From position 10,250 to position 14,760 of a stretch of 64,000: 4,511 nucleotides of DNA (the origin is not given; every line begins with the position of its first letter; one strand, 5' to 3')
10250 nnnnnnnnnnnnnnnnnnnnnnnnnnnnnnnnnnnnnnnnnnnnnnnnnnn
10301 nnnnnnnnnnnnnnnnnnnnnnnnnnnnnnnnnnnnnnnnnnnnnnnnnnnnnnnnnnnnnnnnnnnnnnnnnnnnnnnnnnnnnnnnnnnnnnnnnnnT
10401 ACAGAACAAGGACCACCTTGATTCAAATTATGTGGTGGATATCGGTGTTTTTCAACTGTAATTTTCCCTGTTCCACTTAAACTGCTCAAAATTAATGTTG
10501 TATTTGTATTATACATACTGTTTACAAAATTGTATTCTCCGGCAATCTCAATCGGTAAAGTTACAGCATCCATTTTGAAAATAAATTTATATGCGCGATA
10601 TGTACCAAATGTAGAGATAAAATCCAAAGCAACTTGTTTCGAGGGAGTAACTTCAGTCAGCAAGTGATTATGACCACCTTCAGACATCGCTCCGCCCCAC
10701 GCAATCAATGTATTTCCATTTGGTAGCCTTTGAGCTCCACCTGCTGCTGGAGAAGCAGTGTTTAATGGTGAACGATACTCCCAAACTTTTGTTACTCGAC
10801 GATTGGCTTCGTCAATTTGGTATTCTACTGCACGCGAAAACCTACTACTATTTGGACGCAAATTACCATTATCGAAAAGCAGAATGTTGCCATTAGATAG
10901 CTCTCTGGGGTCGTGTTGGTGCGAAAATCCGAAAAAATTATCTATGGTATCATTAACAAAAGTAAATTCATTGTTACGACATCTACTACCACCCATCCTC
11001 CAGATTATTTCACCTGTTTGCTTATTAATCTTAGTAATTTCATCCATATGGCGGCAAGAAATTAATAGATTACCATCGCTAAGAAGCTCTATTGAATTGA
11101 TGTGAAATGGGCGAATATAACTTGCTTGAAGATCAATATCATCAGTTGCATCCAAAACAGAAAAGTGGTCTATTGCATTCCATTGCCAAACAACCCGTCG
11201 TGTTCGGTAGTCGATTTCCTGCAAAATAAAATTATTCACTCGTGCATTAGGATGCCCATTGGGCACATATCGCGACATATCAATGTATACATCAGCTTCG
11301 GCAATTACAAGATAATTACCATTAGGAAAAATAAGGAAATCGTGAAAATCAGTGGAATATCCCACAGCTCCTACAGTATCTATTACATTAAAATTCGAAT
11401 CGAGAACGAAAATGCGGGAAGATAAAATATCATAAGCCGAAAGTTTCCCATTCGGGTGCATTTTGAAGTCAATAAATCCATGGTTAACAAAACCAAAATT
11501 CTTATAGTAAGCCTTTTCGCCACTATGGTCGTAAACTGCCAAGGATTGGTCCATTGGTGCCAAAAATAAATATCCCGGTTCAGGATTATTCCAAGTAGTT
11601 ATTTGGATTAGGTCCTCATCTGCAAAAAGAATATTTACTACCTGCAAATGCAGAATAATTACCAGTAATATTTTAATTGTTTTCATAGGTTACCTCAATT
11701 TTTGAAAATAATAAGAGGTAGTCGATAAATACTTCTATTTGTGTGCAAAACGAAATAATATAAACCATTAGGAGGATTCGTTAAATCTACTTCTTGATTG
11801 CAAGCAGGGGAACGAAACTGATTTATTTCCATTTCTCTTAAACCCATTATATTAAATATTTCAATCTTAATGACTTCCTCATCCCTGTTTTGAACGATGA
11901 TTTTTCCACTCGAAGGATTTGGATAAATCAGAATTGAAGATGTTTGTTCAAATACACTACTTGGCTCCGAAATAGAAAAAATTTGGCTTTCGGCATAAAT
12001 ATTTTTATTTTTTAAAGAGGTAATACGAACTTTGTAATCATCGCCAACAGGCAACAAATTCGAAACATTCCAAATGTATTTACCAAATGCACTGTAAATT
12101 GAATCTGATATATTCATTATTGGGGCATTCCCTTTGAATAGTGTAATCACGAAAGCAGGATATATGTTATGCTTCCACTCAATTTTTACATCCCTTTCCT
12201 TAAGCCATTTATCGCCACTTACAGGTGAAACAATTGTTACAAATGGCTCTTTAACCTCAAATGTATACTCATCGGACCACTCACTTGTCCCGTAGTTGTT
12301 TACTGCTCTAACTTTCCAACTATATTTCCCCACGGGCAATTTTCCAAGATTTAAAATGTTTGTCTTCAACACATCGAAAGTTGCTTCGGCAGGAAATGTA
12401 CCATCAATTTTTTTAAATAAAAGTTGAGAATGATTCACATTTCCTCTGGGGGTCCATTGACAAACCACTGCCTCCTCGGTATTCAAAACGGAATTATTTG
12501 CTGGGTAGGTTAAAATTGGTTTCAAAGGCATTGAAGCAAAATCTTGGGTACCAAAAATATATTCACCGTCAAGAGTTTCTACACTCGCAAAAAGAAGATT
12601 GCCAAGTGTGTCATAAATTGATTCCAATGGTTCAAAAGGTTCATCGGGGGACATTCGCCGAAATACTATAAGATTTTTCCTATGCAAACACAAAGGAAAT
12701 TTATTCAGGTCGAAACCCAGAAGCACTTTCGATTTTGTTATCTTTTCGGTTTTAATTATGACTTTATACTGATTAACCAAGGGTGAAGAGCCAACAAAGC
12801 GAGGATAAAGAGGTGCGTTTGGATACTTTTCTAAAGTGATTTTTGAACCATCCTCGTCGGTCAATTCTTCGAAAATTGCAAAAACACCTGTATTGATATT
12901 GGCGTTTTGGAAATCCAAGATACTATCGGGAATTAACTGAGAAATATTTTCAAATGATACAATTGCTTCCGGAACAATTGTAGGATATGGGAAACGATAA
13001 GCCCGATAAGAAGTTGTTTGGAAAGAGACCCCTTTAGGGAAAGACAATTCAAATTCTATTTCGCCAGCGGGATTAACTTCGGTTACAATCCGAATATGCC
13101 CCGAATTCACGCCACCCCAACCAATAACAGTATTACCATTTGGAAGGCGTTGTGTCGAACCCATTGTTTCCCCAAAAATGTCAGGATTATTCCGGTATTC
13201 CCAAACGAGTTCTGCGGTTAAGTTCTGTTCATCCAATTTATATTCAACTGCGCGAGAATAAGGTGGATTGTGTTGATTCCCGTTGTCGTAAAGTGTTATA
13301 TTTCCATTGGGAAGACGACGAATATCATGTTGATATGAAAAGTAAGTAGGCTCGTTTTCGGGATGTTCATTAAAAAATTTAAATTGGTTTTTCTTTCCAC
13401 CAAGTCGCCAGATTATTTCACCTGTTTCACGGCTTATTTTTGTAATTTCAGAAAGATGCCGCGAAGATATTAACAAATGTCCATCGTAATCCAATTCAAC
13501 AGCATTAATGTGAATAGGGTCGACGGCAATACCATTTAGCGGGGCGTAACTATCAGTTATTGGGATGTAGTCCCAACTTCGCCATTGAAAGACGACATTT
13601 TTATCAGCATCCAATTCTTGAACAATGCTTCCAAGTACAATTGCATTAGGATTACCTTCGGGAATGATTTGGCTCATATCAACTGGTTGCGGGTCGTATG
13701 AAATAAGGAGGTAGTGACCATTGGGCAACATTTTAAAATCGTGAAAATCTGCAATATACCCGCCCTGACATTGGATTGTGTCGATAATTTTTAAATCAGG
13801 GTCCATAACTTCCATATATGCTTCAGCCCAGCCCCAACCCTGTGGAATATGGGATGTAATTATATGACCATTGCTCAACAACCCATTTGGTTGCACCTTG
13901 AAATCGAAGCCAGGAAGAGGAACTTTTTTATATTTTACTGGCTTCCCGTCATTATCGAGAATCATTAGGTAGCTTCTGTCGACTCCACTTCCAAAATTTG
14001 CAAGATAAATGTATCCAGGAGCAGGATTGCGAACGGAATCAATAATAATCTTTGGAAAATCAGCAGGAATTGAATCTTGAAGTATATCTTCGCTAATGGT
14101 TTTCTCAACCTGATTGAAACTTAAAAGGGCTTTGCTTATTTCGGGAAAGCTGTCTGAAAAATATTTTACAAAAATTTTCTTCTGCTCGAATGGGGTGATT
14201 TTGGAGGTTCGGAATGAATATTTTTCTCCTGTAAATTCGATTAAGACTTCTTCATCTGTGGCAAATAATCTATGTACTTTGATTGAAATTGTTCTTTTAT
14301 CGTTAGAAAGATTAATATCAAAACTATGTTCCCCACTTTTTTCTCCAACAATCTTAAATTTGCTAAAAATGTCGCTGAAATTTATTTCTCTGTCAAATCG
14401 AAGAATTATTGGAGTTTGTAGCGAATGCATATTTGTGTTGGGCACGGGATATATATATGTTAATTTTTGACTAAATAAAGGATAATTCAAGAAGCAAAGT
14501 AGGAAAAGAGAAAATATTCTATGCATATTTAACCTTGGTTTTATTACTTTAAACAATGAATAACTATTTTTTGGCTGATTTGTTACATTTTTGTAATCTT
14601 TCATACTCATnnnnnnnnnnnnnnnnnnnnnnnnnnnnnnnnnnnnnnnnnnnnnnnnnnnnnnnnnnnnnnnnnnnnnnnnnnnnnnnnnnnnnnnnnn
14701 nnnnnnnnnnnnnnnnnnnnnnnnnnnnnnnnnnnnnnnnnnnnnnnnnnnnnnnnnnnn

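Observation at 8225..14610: Tandem paralogous arylsulfotransferase-like propeller genes exported by T9SS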

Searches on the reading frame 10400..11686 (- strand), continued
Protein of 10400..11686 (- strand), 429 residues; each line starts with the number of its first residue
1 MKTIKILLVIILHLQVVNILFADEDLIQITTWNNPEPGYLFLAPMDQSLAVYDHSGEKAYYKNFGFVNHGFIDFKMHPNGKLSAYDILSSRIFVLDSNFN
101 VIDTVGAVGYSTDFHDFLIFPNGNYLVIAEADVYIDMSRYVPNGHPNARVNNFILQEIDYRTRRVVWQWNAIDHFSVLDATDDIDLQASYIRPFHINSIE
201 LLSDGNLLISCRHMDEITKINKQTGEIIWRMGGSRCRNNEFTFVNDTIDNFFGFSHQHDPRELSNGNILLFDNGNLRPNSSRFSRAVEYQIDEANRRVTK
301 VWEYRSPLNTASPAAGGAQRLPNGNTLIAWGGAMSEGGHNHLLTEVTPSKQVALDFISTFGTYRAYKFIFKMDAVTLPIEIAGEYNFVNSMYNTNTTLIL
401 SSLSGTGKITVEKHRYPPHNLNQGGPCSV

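Call 31: predict_structure(alignment_id=A1)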
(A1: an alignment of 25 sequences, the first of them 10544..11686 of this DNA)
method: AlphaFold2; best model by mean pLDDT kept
length: 381 residues; sequences in the alignment: 25
mean_pLDDT: 88.1   pTM: 0.86
mean pLDDT of the five models: 88.1, 87.9, 87.7, 86.5, 86.3
residues with pLDDT >= 90: 238; 70-90: 97; 50-70: 35; < 50: 11
segments of 3 or more residues with pLDDT < 50: 20-23, 377-381
pLDDT, mean of each block of 10 residues (from residue 1): 86 66 65 91 77 83 67 82 89 90 96 94 95 98 98 98 98 97 96 96 97 96 98 96 94 92 96 90 93 98 90 86 94 66 94 87 77 49 32
secondary structure, 60 per line:
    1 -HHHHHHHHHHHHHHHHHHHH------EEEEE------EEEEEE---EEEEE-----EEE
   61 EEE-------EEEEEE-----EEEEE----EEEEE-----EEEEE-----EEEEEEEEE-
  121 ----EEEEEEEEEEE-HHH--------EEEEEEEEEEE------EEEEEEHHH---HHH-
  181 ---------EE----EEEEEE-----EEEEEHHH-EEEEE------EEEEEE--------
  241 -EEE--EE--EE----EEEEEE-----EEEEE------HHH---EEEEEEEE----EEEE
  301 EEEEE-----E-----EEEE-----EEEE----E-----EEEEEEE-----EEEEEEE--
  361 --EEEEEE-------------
elements in order: H2-21 E28-32 E39-44 E48-52 E58-63 E71-76 E82-86 E91-95 E101-105 E111-119 E125-135 E148-158 E165-170 E196-201 E207-211 E216-220 E227-232 E242-244 E257-262 E268-272 E285-292 E297-305 E317-320 E326-329 E340-346 E352-358 E363-368

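Call 36: fold_search(model_id=the predicted structure, library=pdb)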
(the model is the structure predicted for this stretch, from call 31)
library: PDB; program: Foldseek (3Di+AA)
matches with E <= 10: 1332; with E <= 0.001: 675
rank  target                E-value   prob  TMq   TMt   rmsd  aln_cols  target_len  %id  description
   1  9kf6                  3.6e-24  1.00  0.75  0.64   4.4       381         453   27  Crystal structure of the reaction intermediate of Streptomyces sp. sulfotransferase Cpz4 involved in caprazamycins synth (released 2025-11-05)
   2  9kf4                  1.0e-23  1.00  0.77  0.64   3.2       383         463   26  Crystal structure of Streptomyces sp. sulfotransferase Cpz4 involved in Caprazamycins Synthesis (released 2025-11-05)
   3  4p05_A                1.4e-15  1.00  0.68  0.47   5.9       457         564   18  Bacterial arylsulfate sulfotransferase (ASST) H436N mutant with 4-nitrophenyl sulfate (PNS) in the active site (released 2014-03-26)
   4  3ets_A                2.2e-15  1.00  0.67  0.47   6.3       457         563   18  Crystal structure of a bacterial arylsulfate sulfotransferase catalytic intermediate with 4-methylumbelliferone bound  (released 2008-11-25)
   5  3elq_A                2.7e-15  1.00  0.68  0.47   5.6       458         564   18  Crystal structure of a bacterial arylsulfate sulfotransferase (released 2008-11-18)
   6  3ett_A                3.0e-15  1.00  0.68  0.47   6.1       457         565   18  Crystal structure of a bacterial arylsulfate sulfotransferase catalytic intermediate with 4-nitrophenol bound in the a (released 2008-11-25)
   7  3elq_B                4.2e-15  1.00  0.68  0.47   5.5       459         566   18  Crystal structure of a bacterial arylsulfate sulfotransferase (released 2008-11-18)
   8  4p04_B                7.0e-15  1.00  0.69  0.48   5.3       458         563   17  Apo form of bacterial arylsulfate sulfotransferase (ASST) H436N mutant with MPO in the active site (released 2014-03-26)
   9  4p07_A                7.8e-15  1.00  0.69  0.48   6.0       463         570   18  Bacterial aryl sulfotransferase (ASST) soaked with human urine (released 2014-03-26)
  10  3ets_B                1.2e-14  1.00  0.68  0.48   6.0       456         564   18  Crystal structure of a bacterial arylsulfate sulfotransferase catalytic intermediate with 4-methylumbelliferone bound  (released 2008-11-25)
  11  4p04_A                1.5e-14  1.00  0.69  0.48   5.6       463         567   18  Apo form of bacterial arylsulfate sulfotransferase (ASST) H436N mutant with MPO in the active site (released 2014-03-26)
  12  3no2                  1.4e-10  1.00  0.54  0.73   4.4       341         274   12  Crystal structure of a protein of unknown function (BACCAC_01654) from Bacteroides caccae at 1.35 A resolution (released 2010-07-28)
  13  1l0q_A                2.1e-08  1.00  0.46  0.45   9.5       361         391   13  Tandem YVTN beta-propeller and PKD domains from an archaeal surface layer protein (released 2002-11-06)
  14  1q7f_B                6.2e-08  1.00  0.47  0.61   5.5       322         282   11  Brain Tumor NHL domain (released 2003-10-21)
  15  9m58_A                7.6e-08  1.00  0.43  0.41   7.5       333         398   11  Cu/Zn-superoxide dismutase from Deinococcus radiodurans (Calcium-free) (released 2025-09-24)
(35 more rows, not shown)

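Call 38: search_protein_families(library=pfam, proteins=[L009:38-2185:+, L009:2188-2817:+, L009:9427-10509:+, L009:10506-11621:+, L009:11579-12505:+, L004:27-1196:+, L004:1203-2753:+, L004:9634-10977:+, L004:10992-11711:+, L004:11721-13004:+], max_evalue=0.00001)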
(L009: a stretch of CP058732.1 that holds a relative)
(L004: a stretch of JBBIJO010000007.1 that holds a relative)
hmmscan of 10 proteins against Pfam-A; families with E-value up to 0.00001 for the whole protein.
L009:38-2185:+ (715 aa): 2 families
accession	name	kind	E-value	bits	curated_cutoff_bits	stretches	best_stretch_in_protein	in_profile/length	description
PF02518.31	HATPase_c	-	1.7e-13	51.4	26.4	1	627-714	6-109/111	Histidine kinase-, DNA gyrase B-, and HSP90-like ATPase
PF07730.19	HisKA_3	-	4.3e-11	43.6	24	1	517-583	1-67/68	Histidine kinase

L009:2188-2817:+ (209 aa): 3 families
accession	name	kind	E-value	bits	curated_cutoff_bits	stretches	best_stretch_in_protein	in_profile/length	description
PF00072.30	Response_reg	-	1.9e-32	112.1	30.2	1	4-115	1-110/111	Response regulator receiver domain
PF00196.25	GerE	-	1.3e-18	66.8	23.5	1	148-203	2-57/57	Bacterial regulatory proteins, luxR family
PF08281.18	Sigma70_r4_2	-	3.1e-06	27.2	25.7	1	146-191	8-54/54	Sigma-70, region 4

L009:9427-10509:+ (360 aa): 2 families
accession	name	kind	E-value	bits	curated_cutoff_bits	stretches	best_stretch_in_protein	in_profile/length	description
PF13480.13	Acetyltransf_6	-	8.3e-10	39.4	22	1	197-322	5-137/143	Acetyltransferase (GNAT) domain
PF02388.22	FemAB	-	5.7e-08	32.4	24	1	262-345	302-379/406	FemAB family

L009:10506-11621:+ (371 aa): 3 families
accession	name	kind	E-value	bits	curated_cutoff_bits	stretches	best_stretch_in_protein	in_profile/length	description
PF00534.26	Glycos_transf_1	-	1.3e-21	77.3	26.4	1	187-347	5-163/172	Glycosyl transferases group 1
PF13692.12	Glyco_trans_1_4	-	2.6e-15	57.3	27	1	223-341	31-141/142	Glycosyl transferases group 1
PF13524.12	Glyco_trans_1_2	-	8e-06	26.3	25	0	215-345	5-117/144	Glycosyl transferase-like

L009:11579-12505:+ (308 aa): 2 families
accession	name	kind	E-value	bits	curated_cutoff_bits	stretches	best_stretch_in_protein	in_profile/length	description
PF00892.27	EamA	-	8.7e-48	162.5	28.2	2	161-295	2-132/135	EamA-like transporter family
PF03151.22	TPT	-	1.4e-08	34.9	30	1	25-295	13-289/291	Triose-phosphate Transporter family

L004:27-1196:+ (389 aa): 1 family
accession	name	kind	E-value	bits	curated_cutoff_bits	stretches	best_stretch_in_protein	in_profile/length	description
PF08811.16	DUF1800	-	4.6e-62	211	26.1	1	2-344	119-397/419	Protein of unknown function (DUF1800)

L004:1203-2753:+ (516 aa): 2 families
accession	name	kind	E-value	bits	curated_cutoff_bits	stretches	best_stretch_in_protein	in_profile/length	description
PF18962.6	Por_Secre_tail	-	3.9e-14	53.1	27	1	443-514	1-75/75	Secretion system C-terminal sorting domain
PF07394.17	DUF1501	-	1.5e-13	51.1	27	1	277-415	244-389/390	Protein of unknown function (DUF1501)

L004:9634-10977:+ (447 aa): 1 family
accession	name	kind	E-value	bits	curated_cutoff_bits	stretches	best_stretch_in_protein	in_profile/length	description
PF02321.23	OEP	-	2.6e-65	220.2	22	2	258-442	1-187/187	Outer membrane efflux protein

L004:10992-11711:+ (239 aa): 1 family
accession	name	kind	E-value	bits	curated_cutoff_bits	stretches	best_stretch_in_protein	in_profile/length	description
PF06271.18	RDD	-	1e-13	52.2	24.1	1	54-219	2-137/137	RDD family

L004:11721-13004:+ (427 aa): 3 families
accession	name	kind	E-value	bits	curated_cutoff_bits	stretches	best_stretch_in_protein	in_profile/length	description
PF16576.10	HlyD_D23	-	6.3e-20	71.8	30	1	50-302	3-212/214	Barrel-sandwich domain of CusB or HlyD membrane-fusion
PF13437.12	HlyD_3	-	4.9e-11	43.8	22.2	1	188-294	1-96/106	HlyD family secretion protein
PF13533.13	Biotin_lipoyl_2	-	1.5e-06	28.3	29.8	0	65-95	1-31/32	Biotin-lipoyl like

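Call 63: search_protein_representatives(protein=window:10544-11626:-)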
Query: 361 residues. Proteins with E-value up to 0.001 (for the whole library): 10674; up to 1e-10: 5432; up to 1e-30: 1448. The best 150 are listed.
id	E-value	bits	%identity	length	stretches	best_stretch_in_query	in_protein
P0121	2.4e-143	494.0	59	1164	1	5-359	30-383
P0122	3.4e-139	480.3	48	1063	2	7-313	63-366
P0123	1.1e-132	458.9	44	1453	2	7-351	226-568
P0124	2.7e-110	385.2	43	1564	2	74-335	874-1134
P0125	1.6e-104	366.2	50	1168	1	3-353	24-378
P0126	6.1e-101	354.5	50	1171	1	7-356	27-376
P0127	3.5e-99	348.7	47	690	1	8-357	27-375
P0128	1.5e-98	346.6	47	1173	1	5-357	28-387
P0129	2.1e-97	342.8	47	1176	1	8-358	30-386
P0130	2.5e-97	342.6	47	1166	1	4-359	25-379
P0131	1.6e-96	339.9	48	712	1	8-357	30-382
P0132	4.2e-96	338.5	50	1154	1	8-359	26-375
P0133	1.9e-95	336.4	46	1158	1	7-355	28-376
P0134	2.6e-94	332.6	46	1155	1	8-358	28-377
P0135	7.7e-94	331.1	46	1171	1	9-358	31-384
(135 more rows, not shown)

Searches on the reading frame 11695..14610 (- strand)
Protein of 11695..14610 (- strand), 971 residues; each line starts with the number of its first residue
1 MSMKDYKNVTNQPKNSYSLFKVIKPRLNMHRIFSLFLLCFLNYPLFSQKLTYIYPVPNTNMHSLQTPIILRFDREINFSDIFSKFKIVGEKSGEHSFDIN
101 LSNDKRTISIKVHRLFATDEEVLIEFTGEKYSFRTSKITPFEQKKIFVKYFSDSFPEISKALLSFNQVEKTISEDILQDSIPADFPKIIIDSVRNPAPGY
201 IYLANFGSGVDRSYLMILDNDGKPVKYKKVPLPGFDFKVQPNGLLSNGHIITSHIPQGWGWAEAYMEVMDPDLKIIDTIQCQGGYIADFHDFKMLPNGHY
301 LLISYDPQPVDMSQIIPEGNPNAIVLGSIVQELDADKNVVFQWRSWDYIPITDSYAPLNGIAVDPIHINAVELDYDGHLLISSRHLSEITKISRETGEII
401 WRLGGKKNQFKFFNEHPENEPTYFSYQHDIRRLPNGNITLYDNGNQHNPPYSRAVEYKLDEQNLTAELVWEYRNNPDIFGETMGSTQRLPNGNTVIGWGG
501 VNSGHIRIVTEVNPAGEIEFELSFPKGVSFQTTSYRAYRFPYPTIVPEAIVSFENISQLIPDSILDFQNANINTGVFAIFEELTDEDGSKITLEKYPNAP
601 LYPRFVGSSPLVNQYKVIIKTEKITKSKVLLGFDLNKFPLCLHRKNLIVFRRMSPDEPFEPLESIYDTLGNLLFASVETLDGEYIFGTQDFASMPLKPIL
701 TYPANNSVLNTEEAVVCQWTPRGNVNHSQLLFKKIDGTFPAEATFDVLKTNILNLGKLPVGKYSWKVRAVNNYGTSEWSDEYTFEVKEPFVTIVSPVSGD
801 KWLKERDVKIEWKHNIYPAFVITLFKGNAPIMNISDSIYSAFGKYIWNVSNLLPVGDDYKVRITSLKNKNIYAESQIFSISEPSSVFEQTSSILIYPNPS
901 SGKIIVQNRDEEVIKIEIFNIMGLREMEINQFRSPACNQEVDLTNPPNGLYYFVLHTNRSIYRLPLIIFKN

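Call 3: search_protein_families(library=pfam, proteins=[window:11695-14610:-], max_evalue=0.1)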
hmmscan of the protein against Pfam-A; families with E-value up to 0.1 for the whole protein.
window:11695-14610:- (971 aa): 6 families
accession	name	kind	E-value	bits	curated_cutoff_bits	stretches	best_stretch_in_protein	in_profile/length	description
PF05935.17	Arylsulfotrans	-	2.3e-31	109.6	24.2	1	200-536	15-374/374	Arylsulfotransferase (ASST)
PF14269.12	Arylsulfotran_2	-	1.7e-27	97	27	1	245-522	5-298/301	Arylsulfotransferase (ASST)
PF18962.6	Por_Secre_tail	-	6.8e-08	33.1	27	1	895-959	1-66/75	Secretion system C-terminal sorting domain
PF10342.15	Kre9_KNH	-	2.5e-06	28.5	24.6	1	795-880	1-94/94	Kre9/KNH-like N-terminal Ig-like domain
PF00041.27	fn3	-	0.011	16.4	25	0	710-784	11-83/84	Fibronectin type III domain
PF13205.12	Big_5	-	0.012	16.7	23.6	1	50-127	7-84/105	Bacterial Ig-like domain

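Call 4: search_protein_families(library=ncbifam, proteins=[window:11695-14610:-], max_evalue=0.1)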
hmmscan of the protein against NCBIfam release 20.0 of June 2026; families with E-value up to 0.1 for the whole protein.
window:11695-14610:- (971 aa): 2 families
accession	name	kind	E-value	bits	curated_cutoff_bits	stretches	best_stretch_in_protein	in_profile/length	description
TIGR04183.1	Por_Secre_tail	domain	1.1e-06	28.5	23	1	895-964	1-67/72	T9SS type A sorting domain-containing protein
NF038113.1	T9SSA_dep_M36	equivalog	0.00042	18.6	885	1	887-962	788-862/869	T9SS-dependent M36 family metallopeptidase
